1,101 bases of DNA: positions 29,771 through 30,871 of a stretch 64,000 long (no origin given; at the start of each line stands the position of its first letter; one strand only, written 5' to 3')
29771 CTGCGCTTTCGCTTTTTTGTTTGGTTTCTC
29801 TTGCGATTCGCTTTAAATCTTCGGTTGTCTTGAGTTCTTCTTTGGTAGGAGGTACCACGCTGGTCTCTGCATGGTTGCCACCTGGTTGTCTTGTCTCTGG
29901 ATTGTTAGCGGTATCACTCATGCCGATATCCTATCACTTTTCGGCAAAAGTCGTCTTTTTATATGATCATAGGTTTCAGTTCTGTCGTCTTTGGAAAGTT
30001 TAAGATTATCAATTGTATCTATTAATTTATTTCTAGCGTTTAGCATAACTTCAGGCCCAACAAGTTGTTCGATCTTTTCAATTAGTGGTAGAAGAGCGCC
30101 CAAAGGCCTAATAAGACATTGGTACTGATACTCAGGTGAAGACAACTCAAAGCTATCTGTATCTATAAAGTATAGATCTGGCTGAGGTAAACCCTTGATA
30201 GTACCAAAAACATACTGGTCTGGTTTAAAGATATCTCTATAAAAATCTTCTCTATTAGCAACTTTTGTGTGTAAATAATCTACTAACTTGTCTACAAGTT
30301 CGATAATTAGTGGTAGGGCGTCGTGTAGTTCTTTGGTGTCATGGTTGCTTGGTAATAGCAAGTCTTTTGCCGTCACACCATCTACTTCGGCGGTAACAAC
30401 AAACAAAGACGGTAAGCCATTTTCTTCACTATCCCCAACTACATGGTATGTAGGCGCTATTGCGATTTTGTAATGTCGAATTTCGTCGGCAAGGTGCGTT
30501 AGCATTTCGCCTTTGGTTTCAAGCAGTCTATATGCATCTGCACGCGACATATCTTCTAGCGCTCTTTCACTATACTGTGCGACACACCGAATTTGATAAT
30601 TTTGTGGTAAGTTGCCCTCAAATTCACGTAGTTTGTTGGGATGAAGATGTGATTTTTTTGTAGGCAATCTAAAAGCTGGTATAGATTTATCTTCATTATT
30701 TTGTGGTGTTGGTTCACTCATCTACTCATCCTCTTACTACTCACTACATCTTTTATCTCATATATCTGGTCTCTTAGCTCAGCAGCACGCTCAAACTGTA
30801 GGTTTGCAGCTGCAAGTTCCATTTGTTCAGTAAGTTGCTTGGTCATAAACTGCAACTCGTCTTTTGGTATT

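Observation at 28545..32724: uvrB is translationally coupled to two uncharacterised proteins (267 aa and 458 aa) inside the UvrABC neighbourhood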

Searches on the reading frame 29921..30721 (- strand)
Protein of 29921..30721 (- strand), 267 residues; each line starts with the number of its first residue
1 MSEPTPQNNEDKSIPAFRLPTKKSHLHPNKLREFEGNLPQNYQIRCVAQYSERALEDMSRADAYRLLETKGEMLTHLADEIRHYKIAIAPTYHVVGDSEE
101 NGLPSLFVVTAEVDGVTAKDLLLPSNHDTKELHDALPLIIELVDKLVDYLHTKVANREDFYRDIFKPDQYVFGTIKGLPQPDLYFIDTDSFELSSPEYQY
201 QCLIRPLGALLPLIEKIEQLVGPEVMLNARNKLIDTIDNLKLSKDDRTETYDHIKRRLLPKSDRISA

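Call 6: search_protein_families(library=pfam, proteins=[window:29921-30721:-], max_evalue=1)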
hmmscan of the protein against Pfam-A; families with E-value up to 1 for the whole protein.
window:29921-30721:- (267 aa): 0 families

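Call 7: search_protein_families(library=ncbifam, proteins=[window:29921-30721:-], max_evalue=1)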
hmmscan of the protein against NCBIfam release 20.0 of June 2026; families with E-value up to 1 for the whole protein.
window:29921-30721:- (267 aa): 0 families

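Call 8: search_protein_families(library=padloc, proteins=[window:29921-30721:-], max_evalue=1)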
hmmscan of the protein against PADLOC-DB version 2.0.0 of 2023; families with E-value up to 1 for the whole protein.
window:29921-30721:- (267 aa): 0 families

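Call 9: search_protein_families(library=phrogs, proteins=[window:29921-30721:-], max_evalue=1)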
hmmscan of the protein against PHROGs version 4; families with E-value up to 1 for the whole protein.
window:29921-30721:- (267 aa): 0 families

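Call 10: search_solved_structures(query=window:29921-30721:-, max_evalue=10)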
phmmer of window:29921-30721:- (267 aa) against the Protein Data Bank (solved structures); distinct sequences matched with E-value up to 10: 0.

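Call 12: find_homologous_proteins(query=window:29921-30721:-)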
Query window:29921-30721:- (267 aa): 2 proteins with E <= 0.001 among 778 candidates.
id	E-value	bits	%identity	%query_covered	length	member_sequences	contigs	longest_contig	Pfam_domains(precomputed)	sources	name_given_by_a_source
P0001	1.9e-174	596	100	100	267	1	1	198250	-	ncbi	-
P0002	8.7e-149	512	87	100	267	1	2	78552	-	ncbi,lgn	-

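Call 14: find_encoding_contigs(protein=P0002, flank=10000, max_places=4)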
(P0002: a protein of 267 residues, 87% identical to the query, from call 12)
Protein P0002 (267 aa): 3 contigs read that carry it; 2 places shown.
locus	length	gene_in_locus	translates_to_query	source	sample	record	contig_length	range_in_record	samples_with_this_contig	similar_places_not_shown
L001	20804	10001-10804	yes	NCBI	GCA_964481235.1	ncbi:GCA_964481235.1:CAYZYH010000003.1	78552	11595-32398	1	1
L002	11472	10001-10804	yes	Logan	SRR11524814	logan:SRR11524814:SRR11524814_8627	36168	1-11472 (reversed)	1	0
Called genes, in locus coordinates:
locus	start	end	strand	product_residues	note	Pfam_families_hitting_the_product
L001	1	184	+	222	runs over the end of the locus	PF13462:Thioredoxin_4, PF01323:DSBA, PF13743:Thioredoxin_5 (weak)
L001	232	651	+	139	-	PF07884:VKOR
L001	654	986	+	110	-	PF00085:Thioredoxin (weak)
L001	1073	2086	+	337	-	PF00044:Gp_dh_N, PF02800:Gp_dh_C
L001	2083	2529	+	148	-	PF02502:LacAB_rpiB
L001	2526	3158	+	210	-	PF00834:Ribul_P_3_epim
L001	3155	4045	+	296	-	PF13292:DXP_synthase_N, PF00456:Transketolase_N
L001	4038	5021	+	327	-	PF02779:Transket_pyr, PF02780:Transketolase_C, PF22613:Transketolase_C_1 (weak)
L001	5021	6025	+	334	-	PF00294:PfkB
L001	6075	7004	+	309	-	PF00890:FAD_binding_2 (weak), PF01134:GIDA (faint), PF01946:Thi4 (faint), PF03486:HI0933_like (faint), PF07992:Pyr_redox_2, PF12831:FAD_oxidored (weak), PF13738:Pyr_redox_3, PF00070:Pyr_redox (weak), +1 more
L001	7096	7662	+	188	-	-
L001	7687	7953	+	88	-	PF00462:Glutaredoxin, PF13417:GST_N_3 (weak)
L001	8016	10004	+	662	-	PF00270:DEAD (faint), PF04851:ResIII, PF17757:UvrB_inter, PF27431:UvrB_3rd, PF00271:Helicase_C, PF12344:UvrB, PF02151:UVR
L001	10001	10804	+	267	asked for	-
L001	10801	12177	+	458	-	-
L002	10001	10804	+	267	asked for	-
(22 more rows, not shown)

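Call 15: find_encoding_contigs(protein=P0001, flank=10000, max_places=3)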
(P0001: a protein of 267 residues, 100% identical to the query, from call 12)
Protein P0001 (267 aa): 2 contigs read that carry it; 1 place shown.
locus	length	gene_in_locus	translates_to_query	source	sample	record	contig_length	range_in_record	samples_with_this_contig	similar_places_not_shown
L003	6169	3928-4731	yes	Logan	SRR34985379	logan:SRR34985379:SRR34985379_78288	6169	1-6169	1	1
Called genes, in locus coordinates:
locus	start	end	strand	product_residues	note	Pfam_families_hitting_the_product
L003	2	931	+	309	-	PF00890:FAD_binding_2 (weak), PF01134:GIDA (faint), PF01946:Thi4 (faint), PF03486:HI0933_like (faint), PF07992:Pyr_redox_2, PF12831:FAD_oxidored (weak), PF13738:Pyr_redox_3, PF00070:Pyr_redox (weak), +1 more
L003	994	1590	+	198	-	-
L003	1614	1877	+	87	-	PF00462:Glutaredoxin, PF13417:GST_N_3 (weak)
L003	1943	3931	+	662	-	PF00270:DEAD (faint), PF04851:ResIII, PF17757:UvrB_inter, PF27431:UvrB_3rd, PF00271:Helicase_C, PF12344:UvrB, PF02151:UVR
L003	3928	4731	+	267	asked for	-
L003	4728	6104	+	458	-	-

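Call 25: find_homologous_proteins(query=A1)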
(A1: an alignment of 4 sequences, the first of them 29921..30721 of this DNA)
Query A1 (4 sequences) (267 aa, profile of the alignment): 5 proteins with E <= 0.001 among 3432 candidates.
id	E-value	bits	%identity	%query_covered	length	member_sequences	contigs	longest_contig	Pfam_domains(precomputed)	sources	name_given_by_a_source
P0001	3.0e-121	421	100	100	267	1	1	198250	-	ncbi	-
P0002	4.3e-120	418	87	100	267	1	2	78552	-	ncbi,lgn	-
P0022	8.6e-105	368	27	89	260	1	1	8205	-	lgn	-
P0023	9.3e-63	230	30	71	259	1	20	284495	-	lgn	-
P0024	1.9e-59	219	28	83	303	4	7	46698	-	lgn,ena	-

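Call 26: find_encoding_contigs(protein=P0023, flank=8000, max_places=3)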
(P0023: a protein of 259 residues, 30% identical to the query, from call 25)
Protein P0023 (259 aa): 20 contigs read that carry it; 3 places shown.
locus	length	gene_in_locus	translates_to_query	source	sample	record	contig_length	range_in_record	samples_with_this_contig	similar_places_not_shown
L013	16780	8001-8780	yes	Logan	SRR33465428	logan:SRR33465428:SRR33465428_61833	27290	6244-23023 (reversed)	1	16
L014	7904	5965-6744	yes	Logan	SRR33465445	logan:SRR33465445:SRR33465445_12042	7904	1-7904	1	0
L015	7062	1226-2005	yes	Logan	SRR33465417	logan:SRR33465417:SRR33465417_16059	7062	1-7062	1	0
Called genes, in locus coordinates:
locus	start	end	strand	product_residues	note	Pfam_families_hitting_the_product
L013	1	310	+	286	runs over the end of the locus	PF00456:Transketolase_N, PF13292:DXP_synthase_N, PF00676:E1_dh (weak)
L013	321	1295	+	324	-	PF02779:Transket_pyr, PF02780:Transketolase_C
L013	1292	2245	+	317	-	PF00294:PfkB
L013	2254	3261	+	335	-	PF00294:PfkB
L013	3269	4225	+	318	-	PF01946:Thi4 (faint), PF00890:FAD_binding_2 (weak), PF01134:GIDA (faint), PF03486:HI0933_like (faint), PF07992:Pyr_redox_2, PF12831:FAD_oxidored (weak), PF13738:Pyr_redox_3, PF00070:Pyr_redox (weak), +1 more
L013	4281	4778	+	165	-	-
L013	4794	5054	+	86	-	PF00462:Glutaredoxin, PF13417:GST_N_3 (weak)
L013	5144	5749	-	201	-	-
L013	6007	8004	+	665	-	PF00270:DEAD (faint), PF04851:ResIII, PF17757:UvrB_inter, PF27431:UvrB_3rd, PF00271:Helicase_C, PF12344:UvrB, PF02151:UVR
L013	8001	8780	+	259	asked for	-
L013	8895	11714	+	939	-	PF00005:ABC_tran (faint), PF02463:SMC_N (faint), PF03193:RsgA_GTPase (faint), PF13191:AAA_16 (faint), PF13304:AAA_21 (faint), PF13476:AAA_23 (faint), PF17760:UvrA_inter, PF17755:UvrA_DNA-bind, +2 more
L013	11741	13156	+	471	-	PF01541:GIY-YIG, PF02151:UVR (weak), PF08459:UvrC_RNaseH_dom, PF14520:HHH_5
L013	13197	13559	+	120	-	PF04020:Phage_holin_4_2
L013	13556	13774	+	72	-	PF03840:SecG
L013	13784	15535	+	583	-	PF00496:SBP_bac_5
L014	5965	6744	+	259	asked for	-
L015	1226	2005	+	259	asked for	-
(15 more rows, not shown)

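Call 27: find_encoding_contigs(protein=P0024, flank=8000, max_places=3)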
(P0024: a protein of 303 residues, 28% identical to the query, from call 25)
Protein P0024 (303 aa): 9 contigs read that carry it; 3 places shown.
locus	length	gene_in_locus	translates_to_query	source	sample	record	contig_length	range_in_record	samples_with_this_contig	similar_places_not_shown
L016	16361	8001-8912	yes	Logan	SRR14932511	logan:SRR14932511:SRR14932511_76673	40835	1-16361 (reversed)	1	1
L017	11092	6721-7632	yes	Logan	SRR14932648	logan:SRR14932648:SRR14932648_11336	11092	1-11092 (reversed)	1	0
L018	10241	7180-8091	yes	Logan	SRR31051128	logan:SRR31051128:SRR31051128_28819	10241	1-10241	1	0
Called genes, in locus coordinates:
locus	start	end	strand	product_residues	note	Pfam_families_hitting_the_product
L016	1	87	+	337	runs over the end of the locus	PF00044:Gp_dh_N, PF02800:Gp_dh_C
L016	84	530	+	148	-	PF02502:LacAB_rpiB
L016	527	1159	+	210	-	PF00834:Ribul_P_3_epim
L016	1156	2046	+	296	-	PF00456:Transketolase_N, PF13292:DXP_synthase_N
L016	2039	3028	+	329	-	PF02779:Transket_pyr, PF02780:Transketolase_C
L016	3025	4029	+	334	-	PF00294:PfkB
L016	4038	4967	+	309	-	PF00070:Pyr_redox (faint), PF00890:FAD_binding_2 (weak), PF01134:GIDA (faint), PF01946:Thi4 (faint), PF03486:HI0933_like (faint), PF07992:Pyr_redox_2, PF12831:FAD_oxidored (faint), PF13738:Pyr_redox_3, +1 more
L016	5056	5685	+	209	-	-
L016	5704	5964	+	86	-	PF00462:Glutaredoxin, PF13417:GST_N_3 (weak)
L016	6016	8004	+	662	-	PF00270:DEAD (faint), PF04851:ResIII, PF17757:UvrB_inter, PF27431:UvrB_3rd, PF00271:Helicase_C, PF12344:UvrB, PF02151:UVR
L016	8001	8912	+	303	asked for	-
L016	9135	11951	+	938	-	PF00005:ABC_tran (faint), PF02463:SMC_N (faint), PF03193:RsgA_GTPase (faint), PF13191:AAA_16 (faint), PF13304:AAA_21 (faint), PF13555:AAA_29 (faint), PF17760:UvrA_inter, PF17755:UvrA_DNA-bind, +1 more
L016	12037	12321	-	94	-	-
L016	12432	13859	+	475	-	PF01541:GIY-YIG, PF27096:UvrC_M (weak), PF02151:UVR (weak), PF08459:UvrC_RNaseH_dom, PF14520:HHH_5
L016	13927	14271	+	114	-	PF04020:Phage_holin_4_2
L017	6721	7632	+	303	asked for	-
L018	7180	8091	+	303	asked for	-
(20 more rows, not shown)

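Call 40: predict_structure(alignment_id=A4)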
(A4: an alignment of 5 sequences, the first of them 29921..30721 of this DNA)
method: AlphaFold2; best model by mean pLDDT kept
length: 267 residues; sequences in the alignment: 5
mean_pLDDT: 73.4   pTM: 0.72
mean pLDDT of the five models: 73.4, 69.6, 69.5, 48.5, 38.4
residues with pLDDT >= 90: 30; 70-90: 156; 50-70: 36; < 50: 45
segments of 3 or more residues with pLDDT < 50: 1-39, 262-267
pLDDT, mean of each block of 10 residues (from residue 1): 31 30 35 46 79 88 84 83 86 77 83 85 82 91 93 87 86 81 79 65 80 88 88 82 59 65 38
secondary structure, 60 per line:
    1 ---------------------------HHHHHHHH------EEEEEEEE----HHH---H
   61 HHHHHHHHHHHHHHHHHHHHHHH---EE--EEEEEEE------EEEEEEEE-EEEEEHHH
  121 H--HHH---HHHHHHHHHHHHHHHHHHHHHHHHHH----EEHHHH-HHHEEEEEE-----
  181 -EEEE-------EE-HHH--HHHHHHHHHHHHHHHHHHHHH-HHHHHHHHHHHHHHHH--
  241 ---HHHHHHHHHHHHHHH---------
elements in order: H28-35 E42-49 H60-83 E91-97 E104-111 E113-117 H118-121 H130-155 H162-165 E170-175 E182-185 H201-221 H223-238 H244-258

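Call 95: search_dna_similar(query=window:29921-30721:-, collection=phages, mode=protein, max_evalue=0.01, max_rows=10)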
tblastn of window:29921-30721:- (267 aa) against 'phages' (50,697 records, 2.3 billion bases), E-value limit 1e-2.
No match.

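Call 97: find_related_loci(query=A3, collection=viral_contigs, flank=5000)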
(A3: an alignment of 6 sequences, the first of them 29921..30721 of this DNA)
Query A3 (267 aa) in viral_contigs; peptide patterns used: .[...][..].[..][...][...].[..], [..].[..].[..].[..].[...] (x = any residue, [..] = any of these).
30 stretches matched a pattern, but none encodes a relative of the query by tblastn (E <= 1e-3).

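Call 99: search_dna_similar(query=window:29921-30721:-, collection=plasmids, mode=protein, max_evalue=0.01, max_rows=10)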
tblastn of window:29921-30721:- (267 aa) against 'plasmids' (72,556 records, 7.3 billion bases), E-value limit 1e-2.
No match.
